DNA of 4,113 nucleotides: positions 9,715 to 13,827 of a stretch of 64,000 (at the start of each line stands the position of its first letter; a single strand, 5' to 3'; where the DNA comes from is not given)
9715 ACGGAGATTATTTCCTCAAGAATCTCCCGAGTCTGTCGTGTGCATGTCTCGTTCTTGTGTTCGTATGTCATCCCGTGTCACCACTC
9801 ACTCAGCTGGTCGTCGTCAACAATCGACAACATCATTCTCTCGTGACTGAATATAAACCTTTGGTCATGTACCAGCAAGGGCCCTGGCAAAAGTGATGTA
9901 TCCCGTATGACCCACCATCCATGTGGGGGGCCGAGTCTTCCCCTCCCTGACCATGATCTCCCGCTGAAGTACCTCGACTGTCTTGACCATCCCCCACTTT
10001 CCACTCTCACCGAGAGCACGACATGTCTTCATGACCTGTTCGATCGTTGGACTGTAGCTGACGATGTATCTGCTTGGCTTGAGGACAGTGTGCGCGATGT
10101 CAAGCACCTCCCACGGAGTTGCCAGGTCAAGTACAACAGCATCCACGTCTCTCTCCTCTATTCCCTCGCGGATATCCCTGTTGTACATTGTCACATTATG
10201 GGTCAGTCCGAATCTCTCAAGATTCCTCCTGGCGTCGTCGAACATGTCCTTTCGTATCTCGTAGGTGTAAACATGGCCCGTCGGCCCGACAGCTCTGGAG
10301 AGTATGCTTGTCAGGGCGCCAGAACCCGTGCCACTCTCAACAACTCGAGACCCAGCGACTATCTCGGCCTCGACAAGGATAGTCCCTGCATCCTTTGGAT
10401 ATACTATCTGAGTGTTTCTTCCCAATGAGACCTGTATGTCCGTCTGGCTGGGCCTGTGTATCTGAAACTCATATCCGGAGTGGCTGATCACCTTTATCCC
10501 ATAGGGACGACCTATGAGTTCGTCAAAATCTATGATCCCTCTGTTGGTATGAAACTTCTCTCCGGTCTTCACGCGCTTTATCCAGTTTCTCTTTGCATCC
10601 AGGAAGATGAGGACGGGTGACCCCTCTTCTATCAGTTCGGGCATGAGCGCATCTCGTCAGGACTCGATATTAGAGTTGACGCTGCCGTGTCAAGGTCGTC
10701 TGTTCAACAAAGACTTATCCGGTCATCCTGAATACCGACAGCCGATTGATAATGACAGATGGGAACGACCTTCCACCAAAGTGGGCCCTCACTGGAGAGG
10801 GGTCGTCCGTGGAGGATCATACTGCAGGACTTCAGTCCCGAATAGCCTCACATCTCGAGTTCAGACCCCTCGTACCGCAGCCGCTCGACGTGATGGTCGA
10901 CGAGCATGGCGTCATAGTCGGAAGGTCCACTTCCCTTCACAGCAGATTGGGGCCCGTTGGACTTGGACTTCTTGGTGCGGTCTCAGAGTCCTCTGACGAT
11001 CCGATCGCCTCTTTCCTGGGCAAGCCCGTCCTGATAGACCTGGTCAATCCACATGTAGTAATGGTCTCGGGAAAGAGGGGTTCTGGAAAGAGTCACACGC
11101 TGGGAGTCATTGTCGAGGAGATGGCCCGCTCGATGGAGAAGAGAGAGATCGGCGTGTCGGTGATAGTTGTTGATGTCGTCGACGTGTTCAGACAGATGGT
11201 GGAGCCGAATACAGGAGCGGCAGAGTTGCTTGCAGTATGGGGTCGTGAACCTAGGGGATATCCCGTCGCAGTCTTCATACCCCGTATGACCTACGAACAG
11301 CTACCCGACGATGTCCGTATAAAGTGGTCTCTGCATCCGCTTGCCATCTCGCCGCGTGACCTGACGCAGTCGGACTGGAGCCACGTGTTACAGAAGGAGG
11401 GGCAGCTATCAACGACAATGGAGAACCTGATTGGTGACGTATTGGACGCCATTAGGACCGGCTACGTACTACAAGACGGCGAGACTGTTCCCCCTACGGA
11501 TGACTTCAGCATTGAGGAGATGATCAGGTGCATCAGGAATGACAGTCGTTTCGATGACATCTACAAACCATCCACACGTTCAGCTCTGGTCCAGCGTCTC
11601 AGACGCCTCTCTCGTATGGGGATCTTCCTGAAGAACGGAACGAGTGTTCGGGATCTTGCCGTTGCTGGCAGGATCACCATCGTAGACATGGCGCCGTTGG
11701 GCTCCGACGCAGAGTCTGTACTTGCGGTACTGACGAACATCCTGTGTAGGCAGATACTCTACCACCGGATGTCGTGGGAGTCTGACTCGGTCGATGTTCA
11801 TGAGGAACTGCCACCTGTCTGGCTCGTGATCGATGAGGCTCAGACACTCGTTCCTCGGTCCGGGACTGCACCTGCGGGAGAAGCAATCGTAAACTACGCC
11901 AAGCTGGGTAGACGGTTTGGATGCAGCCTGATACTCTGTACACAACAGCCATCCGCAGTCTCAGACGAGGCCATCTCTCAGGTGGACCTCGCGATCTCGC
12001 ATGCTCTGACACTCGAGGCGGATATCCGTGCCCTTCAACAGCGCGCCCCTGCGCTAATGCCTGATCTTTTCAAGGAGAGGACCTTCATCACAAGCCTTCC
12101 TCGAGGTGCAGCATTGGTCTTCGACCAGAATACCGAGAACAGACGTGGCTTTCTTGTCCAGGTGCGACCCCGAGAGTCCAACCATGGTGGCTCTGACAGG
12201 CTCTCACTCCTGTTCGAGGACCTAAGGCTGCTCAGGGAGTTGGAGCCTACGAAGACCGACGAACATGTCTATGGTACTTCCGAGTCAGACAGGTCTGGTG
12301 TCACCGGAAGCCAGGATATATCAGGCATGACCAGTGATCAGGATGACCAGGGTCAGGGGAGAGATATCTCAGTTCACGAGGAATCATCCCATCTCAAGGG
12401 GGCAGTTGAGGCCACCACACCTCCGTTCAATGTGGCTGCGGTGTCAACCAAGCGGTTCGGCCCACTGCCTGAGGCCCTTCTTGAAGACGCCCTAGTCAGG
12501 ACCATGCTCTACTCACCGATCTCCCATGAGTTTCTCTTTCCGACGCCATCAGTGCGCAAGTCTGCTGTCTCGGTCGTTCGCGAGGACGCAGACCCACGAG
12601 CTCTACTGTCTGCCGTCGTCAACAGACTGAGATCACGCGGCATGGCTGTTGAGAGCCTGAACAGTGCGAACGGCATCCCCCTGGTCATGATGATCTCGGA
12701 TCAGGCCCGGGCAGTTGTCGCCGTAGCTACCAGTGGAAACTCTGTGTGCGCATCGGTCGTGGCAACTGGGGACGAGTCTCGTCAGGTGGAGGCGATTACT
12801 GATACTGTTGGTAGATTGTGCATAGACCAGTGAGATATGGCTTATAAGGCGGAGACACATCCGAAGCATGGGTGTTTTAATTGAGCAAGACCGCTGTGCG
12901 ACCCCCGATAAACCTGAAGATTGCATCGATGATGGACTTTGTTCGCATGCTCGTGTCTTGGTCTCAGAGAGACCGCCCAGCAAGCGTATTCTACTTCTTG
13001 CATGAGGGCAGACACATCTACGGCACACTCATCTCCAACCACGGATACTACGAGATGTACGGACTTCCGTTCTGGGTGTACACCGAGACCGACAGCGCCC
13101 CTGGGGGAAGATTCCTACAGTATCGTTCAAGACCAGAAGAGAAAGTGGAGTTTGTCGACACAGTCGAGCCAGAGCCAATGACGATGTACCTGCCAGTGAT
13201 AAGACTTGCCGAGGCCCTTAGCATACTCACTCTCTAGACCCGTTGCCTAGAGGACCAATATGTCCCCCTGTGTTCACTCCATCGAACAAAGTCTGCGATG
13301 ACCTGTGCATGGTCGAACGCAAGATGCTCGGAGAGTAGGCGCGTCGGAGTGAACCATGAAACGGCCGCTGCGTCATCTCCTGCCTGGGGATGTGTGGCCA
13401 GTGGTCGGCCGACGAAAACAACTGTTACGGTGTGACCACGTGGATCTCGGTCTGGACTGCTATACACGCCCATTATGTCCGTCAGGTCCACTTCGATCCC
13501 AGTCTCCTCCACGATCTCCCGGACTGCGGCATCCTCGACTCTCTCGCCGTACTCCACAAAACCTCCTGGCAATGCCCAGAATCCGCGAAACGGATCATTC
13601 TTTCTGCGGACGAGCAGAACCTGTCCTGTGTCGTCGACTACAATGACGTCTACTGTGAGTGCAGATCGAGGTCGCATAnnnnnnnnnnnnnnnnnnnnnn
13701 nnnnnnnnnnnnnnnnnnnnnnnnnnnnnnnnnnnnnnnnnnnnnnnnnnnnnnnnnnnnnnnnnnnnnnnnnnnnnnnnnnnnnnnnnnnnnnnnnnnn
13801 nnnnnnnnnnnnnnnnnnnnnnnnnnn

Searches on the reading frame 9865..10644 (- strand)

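Call 21: search_protein_families(library=pfam, proteins=[window:9865-10644:-], max_evalue=0.0001)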
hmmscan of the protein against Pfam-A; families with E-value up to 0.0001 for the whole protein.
window:9865-10644:- (259 aa): 7 families
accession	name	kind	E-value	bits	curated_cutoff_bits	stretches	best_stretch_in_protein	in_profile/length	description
PF08704.16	GCD14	-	4.6e-45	154.7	26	1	72-235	15-182/247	tRNA methyltransferase complex GCD14 subunit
PF13847.12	Methyltransf_31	-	6.3e-13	49.1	27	1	97-215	3-130/145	Methyltransferase domain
PF01135.25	PCMT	-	1.7e-10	41.5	20.3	1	67-165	43-140/210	Protein-L-isoaspartate(D-aspartate) O-methyltransferase (PCMT)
PF13649.12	Methyltransf_25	-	2.1e-07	31.9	27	1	101-190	1-95/97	Methyltransferase domain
PF14801.12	TrmI-like_N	-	4e-06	27.1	24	1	24-50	22-48/50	TrmI-like N-terminal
PF00398.26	RrnaAD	-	8.1e-06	25.6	24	1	88-159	21-86/263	Ribosomal RNA adenine dimethylase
PF13578.12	Methyltransf_24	-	9.9e-05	23.6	26.3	0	102-188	1-91/105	Methyltransferase domain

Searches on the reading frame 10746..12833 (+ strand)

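Call 21: search_protein_families(library=pfam, proteins=[window:10746-12833:+], max_evalue=0.0001)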
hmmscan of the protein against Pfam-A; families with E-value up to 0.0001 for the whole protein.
window:10746-12833:+ (695 aa): 2 families
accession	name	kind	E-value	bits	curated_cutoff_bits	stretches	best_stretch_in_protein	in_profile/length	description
PF01935.23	DUF87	-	9e-10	39.5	23.2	1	97-336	16-219/220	Helicase HerA, central domain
PF05872.18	HerA_C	-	1.3e-05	24.5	22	0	356-458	257-361/502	Helicase HerA-like C-terminal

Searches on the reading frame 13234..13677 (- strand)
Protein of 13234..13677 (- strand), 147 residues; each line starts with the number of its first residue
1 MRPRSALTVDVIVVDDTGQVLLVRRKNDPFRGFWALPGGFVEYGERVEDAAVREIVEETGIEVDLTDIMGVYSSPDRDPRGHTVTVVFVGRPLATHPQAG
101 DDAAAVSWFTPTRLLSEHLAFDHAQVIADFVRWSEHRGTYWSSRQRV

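Call 21: search_protein_families(library=pfam, proteins=[window:13234-13677:-], max_evalue=0.0001)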
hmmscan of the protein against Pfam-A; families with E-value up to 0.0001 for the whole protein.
window:13234-13677:- (147 aa): 3 families
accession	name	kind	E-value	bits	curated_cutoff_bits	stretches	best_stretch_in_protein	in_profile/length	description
PF00293.34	NUDIX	-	2.3e-30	105.8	21.1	1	7-130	4-134/134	NUDIX domain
PF14815.12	NUDIX_4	-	4.5e-06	26.9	35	1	12-66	4-57/113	NUDIX domain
PF16262.11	DUF4916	-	4e-05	23.7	27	0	35-122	54-152/170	Domain of unknown function (DUF4916)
